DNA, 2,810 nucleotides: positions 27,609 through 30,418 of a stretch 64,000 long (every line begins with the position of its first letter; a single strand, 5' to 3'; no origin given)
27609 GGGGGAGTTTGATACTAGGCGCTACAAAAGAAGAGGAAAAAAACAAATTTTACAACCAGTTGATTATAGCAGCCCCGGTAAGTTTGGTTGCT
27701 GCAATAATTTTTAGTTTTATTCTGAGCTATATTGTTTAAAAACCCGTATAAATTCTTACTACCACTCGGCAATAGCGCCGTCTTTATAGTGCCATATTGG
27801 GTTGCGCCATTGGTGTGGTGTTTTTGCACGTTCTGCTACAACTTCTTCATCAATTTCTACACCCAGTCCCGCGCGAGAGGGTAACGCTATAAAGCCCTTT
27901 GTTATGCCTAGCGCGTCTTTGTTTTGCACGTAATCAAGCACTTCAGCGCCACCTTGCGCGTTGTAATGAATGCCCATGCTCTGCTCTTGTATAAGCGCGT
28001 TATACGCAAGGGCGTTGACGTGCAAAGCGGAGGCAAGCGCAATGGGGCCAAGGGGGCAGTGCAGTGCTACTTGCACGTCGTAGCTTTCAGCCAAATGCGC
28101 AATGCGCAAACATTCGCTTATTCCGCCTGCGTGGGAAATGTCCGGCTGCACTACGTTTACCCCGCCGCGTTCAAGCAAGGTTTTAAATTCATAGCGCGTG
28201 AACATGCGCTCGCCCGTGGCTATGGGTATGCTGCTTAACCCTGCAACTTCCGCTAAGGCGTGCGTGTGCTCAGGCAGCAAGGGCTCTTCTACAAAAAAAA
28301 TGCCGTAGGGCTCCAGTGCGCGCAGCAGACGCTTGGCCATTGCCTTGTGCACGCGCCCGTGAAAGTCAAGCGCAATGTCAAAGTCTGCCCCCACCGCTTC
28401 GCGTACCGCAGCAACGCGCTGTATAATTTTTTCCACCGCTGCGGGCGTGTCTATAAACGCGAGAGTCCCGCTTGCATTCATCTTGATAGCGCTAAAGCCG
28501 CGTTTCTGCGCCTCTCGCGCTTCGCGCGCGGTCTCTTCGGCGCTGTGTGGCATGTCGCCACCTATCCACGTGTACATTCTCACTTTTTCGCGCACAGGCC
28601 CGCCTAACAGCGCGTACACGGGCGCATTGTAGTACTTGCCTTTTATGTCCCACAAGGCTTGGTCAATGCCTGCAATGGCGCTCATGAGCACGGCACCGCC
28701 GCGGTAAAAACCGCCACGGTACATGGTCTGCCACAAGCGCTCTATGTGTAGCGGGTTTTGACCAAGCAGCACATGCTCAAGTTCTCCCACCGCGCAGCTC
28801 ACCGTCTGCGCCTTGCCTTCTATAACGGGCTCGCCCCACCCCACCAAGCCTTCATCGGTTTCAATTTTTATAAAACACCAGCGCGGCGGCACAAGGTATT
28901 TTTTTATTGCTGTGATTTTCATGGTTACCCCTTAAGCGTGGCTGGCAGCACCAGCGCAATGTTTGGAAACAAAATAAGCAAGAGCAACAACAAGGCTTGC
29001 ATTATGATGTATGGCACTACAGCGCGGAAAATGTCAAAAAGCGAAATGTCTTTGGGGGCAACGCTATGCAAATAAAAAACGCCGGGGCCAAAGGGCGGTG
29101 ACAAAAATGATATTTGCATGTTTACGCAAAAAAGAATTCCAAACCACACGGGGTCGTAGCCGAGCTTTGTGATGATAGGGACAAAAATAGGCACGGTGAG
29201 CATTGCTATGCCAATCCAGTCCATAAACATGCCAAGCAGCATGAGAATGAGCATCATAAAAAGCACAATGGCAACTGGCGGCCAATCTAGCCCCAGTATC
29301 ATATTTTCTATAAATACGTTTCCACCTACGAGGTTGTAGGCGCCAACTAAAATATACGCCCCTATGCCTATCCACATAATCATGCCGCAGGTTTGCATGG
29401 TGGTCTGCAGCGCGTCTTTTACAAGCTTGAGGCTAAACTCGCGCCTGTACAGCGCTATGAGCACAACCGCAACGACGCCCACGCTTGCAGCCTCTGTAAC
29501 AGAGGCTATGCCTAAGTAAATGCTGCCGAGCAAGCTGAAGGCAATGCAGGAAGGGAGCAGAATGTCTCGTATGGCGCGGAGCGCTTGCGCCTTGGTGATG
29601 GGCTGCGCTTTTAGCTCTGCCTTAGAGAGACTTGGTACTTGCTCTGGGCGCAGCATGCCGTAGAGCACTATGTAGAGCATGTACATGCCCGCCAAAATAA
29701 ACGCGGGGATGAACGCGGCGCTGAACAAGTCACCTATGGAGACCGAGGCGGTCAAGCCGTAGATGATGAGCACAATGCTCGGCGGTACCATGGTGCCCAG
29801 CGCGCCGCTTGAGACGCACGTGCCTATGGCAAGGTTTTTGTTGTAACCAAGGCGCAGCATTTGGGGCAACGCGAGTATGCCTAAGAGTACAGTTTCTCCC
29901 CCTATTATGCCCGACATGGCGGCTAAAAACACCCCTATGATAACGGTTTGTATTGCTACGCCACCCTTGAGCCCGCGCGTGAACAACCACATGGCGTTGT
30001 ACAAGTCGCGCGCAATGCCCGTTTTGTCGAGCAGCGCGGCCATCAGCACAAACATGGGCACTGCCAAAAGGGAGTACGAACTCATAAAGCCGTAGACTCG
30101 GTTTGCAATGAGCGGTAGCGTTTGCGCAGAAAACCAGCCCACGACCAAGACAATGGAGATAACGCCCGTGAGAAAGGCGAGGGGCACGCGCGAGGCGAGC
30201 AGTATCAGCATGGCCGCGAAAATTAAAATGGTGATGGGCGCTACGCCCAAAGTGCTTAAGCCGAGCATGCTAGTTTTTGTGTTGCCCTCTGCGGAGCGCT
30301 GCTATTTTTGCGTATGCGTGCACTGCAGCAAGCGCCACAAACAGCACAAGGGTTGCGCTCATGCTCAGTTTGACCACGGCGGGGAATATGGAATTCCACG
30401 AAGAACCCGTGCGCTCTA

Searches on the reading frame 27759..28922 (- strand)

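Call 53: search_protein_families(library=pfam, proteins=[window:27759-28922:-], max_evalue=0.001)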
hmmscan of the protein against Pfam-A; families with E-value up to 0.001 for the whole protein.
window:27759-28922:- (387 aa): 2 families
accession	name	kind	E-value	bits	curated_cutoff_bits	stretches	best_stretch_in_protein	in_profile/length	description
PF13378.12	MR_MLE_C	-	1.5e-68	231.2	29.4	1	131-361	2-219/219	Enolase C-terminal domain-like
PF02746.21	MR_MLE_N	-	2.4e-23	83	22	1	15-107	28-117/117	Mandelate racemase / muconate lactonizing enzyme, N-terminal domain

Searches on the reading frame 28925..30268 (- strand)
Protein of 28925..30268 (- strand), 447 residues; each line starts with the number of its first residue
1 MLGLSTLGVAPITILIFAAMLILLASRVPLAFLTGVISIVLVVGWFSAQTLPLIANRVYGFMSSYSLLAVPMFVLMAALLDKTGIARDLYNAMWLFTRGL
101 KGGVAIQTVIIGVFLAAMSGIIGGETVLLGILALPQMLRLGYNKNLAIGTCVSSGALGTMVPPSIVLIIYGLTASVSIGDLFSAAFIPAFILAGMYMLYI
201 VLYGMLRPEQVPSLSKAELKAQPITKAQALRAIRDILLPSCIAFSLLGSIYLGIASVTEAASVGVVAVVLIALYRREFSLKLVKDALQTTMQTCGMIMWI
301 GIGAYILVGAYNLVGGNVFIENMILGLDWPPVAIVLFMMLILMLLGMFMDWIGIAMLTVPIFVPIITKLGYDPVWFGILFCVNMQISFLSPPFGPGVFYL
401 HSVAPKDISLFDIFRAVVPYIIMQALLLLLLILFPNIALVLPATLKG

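Call 53: search_protein_families(library=pfam, proteins=[window:28925-30268:-], max_evalue=0.001)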
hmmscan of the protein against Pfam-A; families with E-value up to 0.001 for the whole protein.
window:28925-30268:- (447 aa): 1 family
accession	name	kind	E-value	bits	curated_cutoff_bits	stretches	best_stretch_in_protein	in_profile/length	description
PF06808.19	DctM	-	1.1e-78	265.3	23.8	1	17-437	1-413/413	Tripartite ATP-independent periplasmic transporter, DctM component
